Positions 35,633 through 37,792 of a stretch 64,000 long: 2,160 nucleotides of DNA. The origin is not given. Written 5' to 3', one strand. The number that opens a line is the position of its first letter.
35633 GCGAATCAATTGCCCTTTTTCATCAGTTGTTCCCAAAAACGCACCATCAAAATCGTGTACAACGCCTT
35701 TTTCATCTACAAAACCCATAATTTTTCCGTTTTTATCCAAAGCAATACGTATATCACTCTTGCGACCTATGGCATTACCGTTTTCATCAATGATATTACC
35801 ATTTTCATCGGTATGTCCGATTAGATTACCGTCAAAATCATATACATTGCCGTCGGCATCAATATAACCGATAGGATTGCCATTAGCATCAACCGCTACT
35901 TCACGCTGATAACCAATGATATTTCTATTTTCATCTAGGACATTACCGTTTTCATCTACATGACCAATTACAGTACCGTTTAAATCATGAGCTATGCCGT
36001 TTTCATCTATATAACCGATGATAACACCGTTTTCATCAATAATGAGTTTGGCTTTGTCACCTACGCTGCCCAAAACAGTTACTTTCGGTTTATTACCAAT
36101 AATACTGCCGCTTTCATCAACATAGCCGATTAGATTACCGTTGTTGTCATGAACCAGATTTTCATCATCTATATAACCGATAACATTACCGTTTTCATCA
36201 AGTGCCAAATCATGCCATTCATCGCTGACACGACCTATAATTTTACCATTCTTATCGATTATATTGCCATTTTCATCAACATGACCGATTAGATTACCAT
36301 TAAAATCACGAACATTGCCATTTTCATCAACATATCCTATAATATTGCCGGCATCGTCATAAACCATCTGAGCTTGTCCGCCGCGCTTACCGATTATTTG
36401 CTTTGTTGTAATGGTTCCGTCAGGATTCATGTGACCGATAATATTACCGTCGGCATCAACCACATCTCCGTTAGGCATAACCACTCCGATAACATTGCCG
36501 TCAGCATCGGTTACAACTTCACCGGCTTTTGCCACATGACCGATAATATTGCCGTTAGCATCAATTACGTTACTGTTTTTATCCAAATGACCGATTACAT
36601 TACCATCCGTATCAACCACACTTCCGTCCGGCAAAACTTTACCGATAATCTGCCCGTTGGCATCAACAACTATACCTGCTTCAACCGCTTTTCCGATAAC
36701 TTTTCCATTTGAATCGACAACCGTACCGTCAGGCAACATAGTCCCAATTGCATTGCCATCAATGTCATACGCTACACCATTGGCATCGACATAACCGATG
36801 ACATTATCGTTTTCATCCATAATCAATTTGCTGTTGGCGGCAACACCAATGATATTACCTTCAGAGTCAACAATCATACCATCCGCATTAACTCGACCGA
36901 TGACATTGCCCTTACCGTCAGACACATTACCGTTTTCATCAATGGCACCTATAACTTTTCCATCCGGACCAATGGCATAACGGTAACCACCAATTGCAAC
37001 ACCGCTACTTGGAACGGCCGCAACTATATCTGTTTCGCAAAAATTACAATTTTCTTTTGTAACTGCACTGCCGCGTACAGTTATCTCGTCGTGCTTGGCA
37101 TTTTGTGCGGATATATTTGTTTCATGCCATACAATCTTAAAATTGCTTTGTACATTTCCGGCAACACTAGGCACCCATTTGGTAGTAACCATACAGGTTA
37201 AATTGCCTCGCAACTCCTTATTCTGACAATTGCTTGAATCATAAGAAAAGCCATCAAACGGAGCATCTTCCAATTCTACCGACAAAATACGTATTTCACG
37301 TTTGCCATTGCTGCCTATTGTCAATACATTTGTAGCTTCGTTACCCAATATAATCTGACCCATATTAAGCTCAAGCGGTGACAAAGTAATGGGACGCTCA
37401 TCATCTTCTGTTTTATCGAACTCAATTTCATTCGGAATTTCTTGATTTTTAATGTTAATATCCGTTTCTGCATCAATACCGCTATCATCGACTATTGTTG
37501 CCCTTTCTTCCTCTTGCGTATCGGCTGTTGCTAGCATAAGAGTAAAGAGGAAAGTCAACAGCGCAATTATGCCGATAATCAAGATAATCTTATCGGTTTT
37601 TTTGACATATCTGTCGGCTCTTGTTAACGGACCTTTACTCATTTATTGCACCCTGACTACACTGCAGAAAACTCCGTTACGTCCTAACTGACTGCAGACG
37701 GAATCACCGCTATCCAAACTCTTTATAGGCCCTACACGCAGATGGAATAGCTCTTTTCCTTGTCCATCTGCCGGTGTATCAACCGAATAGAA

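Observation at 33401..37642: A 1413-aa single-pass membrane protein made almost entirely of 17-residue repeats is wedged between virB9 and virB10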

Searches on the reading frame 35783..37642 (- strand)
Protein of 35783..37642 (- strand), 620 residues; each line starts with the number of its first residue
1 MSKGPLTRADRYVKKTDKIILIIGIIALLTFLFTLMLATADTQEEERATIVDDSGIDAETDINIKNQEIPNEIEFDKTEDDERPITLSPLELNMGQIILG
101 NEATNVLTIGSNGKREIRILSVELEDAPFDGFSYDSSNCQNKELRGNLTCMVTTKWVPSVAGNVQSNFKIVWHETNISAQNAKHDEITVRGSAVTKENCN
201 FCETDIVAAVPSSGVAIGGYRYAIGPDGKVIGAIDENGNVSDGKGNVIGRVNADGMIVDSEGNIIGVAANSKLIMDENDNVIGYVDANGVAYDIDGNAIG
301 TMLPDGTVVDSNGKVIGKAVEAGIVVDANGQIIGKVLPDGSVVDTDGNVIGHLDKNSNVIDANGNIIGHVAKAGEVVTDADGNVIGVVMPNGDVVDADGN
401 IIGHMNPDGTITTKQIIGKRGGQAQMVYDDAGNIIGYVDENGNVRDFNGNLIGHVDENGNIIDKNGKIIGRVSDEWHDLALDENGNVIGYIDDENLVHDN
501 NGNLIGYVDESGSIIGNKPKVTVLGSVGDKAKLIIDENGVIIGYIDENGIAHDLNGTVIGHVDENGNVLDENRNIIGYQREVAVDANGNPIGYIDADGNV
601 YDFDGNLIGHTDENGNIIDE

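Call 45: predict_structure(alignment_id=A3)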
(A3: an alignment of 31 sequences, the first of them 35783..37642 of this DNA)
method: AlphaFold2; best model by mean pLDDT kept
length: 620 residues; sequences in the alignment: 31
mean_pLDDT: 74.4   pTM: 0.38
mean pLDDT of the five models: 74.4, 73.0, 65.1, 64.6, 62.0
residues with pLDDT >= 90: 12; 70-90: 467; 50-70: 65; < 50: 76
segments of 3 or more residues with pLDDT < 50: 1-7, 9-14, 41-80, 200-218
pLDDT, mean of each block of 10 residues (from residue 1): 42 57 84 73 37 40 35 36 77 75 84 84 78 85 84 82 79 78 82 61 34 40 73 78 79 82 81 85 76 83 77 83 79 83 84 86 85 71 71 77 69 72 87 84 82 86 84 88 82 83 77 68 70 76 81 86 85 86 77 79 78 74
secondary structure, 60 per line:
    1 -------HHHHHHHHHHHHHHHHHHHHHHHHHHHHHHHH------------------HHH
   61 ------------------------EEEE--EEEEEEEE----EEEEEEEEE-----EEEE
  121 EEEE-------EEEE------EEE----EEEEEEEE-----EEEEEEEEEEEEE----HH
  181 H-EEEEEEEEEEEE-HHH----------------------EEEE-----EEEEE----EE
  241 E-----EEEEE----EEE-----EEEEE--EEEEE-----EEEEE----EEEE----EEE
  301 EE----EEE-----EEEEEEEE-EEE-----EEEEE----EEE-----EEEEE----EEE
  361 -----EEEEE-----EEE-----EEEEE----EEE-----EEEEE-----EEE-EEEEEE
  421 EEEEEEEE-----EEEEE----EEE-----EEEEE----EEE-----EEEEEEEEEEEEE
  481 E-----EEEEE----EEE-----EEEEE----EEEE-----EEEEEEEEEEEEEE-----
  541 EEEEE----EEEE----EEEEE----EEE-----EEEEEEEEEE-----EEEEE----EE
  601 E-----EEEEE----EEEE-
elements in order: H8-39 E85-88 E91-98 E103-111 E117-124 E132-135 E142-144 E149-156 E162-174 E183-194 E221-224 E230-234 E239-241 E247-251 E256-258 E264-268 E271-275 E281-285 E290-293 E298-302 E307-309 E315-322 E324-326 E332-336 E341-343 E349-353 E358-360 E366-370 E376-378 E384-388 E393-395 E401-405 E411-413 E415-428 E434-438 E443-445 E451-455 E460-462 E468-481 E487-491 E496-498 E504-508 E513-516 E522-535 E541-545 E550-553 E558-562 E567-569 E575-584 E590-594 E599-601 E607-611 E616-619

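Call 47: fold_search(model_id=the predicted structure, library=pdb)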
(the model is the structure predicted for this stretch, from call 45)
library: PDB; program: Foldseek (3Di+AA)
matches with E <= 10: 1586; with E <= 0.001: 96
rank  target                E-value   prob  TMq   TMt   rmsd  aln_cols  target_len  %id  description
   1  7sqc_O1               1.2e-06  1.00  0.16  0.15   3.3       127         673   19  Ciliary C1 central pair apparatus isolated from Chlamydomonas reinhardtii (released 2022-04-13)
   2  7som_J                2.3e-06  1.00  0.15  0.14   5.8       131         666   12  Ciliary C2 central pair apparatus isolated from Chlamydomonas reinhardtii (released 2022-04-13)
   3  2e6j_MODEL_1_A        2.6e-06  1.00  0.15  0.70   3.2       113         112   12  Solution structure of the C-terminal PapD-like domain from human HYDIN protein (released 2007-07-03)
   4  6fvi                  3.5e-06  1.00  0.16  0.60   6.5       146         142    8  ASH / PapD-like domain of human CEP192 (PapD-like domain 7) (released 2019-03-20)
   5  4aq1_A                3.5e-06  0.99  0.14  0.12  26.1       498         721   12  Structure of the SbsB S-layer protein of Geobacillus stearothermophilus PV72p2 in complex with nanobody KB6 (released 2012-06-13)
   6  2ys4_MODEL_1_A        4.3e-06  1.00  0.14  0.61  13.4       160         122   11  Solution structure of the N-terminal PapD-like domain of HYDIN protein from human (released 2008-04-08)
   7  4aq1_C                4.3e-06  0.99  0.15  0.15  26.0       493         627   12  Structure of the SbsB S-layer protein of Geobacillus stearothermophilus PV72p2 in complex with nanobody KB6 (released 2012-06-13)
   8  7sqc_F0               6.2e-06  1.00  0.15  0.28   2.9       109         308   15  Ciliary C1 central pair apparatus isolated from Chlamydomonas reinhardtii (released 2022-04-13)
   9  9ijj_h                8.1e-06  1.00  0.15  0.07   8.6       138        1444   14  In situ structure of the central apparatus in mouse sperm axoneme. (released 2025-06-04)
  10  9ijj_4I               9.0e-06  1.00  0.16  0.03   5.9       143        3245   12  In situ structure of the central apparatus in mouse sperm axoneme. (released 2025-06-04)
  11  4lk4                  9.4e-06  1.00  0.15  0.28   2.6       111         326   13  Structure of Vibrio cholerae VesB protease (released 2014-02-05)
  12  7sqc_O0               9.9e-06  1.00  0.16  0.09   3.3       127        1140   19  Ciliary C1 central pair apparatus isolated from Chlamydomonas reinhardtii (released 2022-04-13)
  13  3qbt_F                9.9e-06  1.00  0.14  0.52   4.4       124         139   14  Crystal structure of OCRL1 540-678 in complex with Rab8a:GppNHp (released 2011-03-23)
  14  7sqc_M1               1.1e-05  1.00  0.15  0.16  11.8       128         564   14  Ciliary C1 central pair apparatus isolated from Chlamydomonas reinhardtii (released 2022-04-13)
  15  5xxz_B                1.2e-05  0.57  0.11  0.06  26.6       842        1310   10  Crystal structure of a serine protease from Streptococcus species (released 2018-08-08)
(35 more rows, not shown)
